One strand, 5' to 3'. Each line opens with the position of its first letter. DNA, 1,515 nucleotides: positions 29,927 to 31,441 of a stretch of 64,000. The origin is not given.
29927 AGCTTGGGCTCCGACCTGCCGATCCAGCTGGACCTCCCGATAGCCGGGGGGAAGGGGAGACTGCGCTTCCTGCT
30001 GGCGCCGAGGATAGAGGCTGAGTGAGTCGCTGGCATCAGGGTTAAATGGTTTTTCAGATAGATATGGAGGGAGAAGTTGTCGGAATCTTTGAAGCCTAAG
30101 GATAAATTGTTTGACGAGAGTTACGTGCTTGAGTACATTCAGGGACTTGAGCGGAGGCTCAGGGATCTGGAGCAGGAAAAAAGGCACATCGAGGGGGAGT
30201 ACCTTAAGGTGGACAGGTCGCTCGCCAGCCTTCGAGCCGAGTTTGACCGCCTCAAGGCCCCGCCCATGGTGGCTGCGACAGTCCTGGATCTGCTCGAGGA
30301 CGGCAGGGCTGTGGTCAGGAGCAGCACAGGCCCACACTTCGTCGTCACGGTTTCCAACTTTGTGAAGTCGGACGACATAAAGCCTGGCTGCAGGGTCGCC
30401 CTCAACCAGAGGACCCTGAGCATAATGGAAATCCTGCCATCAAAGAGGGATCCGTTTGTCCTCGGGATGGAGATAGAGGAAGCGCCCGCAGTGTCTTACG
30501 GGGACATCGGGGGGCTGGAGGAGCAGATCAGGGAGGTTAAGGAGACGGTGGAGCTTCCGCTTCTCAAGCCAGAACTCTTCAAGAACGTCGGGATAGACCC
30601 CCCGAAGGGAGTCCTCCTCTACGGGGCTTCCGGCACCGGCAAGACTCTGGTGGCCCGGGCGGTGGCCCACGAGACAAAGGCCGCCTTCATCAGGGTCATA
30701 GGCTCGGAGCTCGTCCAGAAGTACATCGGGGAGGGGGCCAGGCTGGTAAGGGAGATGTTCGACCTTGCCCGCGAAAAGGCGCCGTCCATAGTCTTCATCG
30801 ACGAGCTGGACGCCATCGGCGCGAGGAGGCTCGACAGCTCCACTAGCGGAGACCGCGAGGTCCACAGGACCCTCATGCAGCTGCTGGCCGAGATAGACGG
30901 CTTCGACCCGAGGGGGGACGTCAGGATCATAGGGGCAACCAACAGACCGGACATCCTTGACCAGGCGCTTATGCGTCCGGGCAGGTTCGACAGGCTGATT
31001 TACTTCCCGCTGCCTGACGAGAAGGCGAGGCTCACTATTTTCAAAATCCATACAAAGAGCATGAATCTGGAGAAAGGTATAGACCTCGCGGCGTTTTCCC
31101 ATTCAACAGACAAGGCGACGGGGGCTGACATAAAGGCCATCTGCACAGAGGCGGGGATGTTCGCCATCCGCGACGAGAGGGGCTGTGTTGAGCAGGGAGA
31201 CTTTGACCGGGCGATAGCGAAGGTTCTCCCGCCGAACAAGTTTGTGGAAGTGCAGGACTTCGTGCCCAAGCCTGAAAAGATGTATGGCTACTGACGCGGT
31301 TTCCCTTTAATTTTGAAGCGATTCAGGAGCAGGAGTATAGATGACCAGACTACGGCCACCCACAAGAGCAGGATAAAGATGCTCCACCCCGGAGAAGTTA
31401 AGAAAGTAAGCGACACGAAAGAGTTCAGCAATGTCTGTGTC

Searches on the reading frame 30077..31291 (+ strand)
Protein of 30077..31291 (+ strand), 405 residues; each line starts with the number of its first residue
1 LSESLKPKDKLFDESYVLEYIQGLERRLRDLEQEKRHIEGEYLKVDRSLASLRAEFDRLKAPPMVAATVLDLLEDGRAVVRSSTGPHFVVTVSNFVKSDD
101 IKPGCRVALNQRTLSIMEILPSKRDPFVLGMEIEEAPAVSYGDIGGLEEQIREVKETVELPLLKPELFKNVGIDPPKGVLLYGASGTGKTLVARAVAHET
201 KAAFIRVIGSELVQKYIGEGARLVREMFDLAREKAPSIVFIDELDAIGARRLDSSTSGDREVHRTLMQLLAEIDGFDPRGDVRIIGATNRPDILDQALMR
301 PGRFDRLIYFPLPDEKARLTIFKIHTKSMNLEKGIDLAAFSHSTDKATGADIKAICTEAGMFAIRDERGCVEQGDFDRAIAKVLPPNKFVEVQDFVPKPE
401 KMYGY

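Call 76: search_protein_families(library=pfam, proteins=[window:30077-31291:+], max_evalue=0.00001)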
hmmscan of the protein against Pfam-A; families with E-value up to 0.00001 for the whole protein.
window:30077-31291:+ (405 aa): 4 families
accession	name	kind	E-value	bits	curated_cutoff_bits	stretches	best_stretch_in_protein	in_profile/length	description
PF00004.35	AAA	-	1.7e-42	145.4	21.2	1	179-312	1-131/131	ATPase family associated with various cellular activities (AAA)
PF16450.11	Prot_ATP_ID_OB_C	-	1.2e-15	57.5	23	1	67-121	2-56/56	Proteasomal ATPase OB C-terminal domain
PF17862.7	AAA_lid_3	-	1e-10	41.4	27.2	1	335-377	2-44/45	AAA+ lid domain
PF13191.12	AAA_16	-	1.7e-06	29.1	32.6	0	167-203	15-51/167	AAA ATPase domain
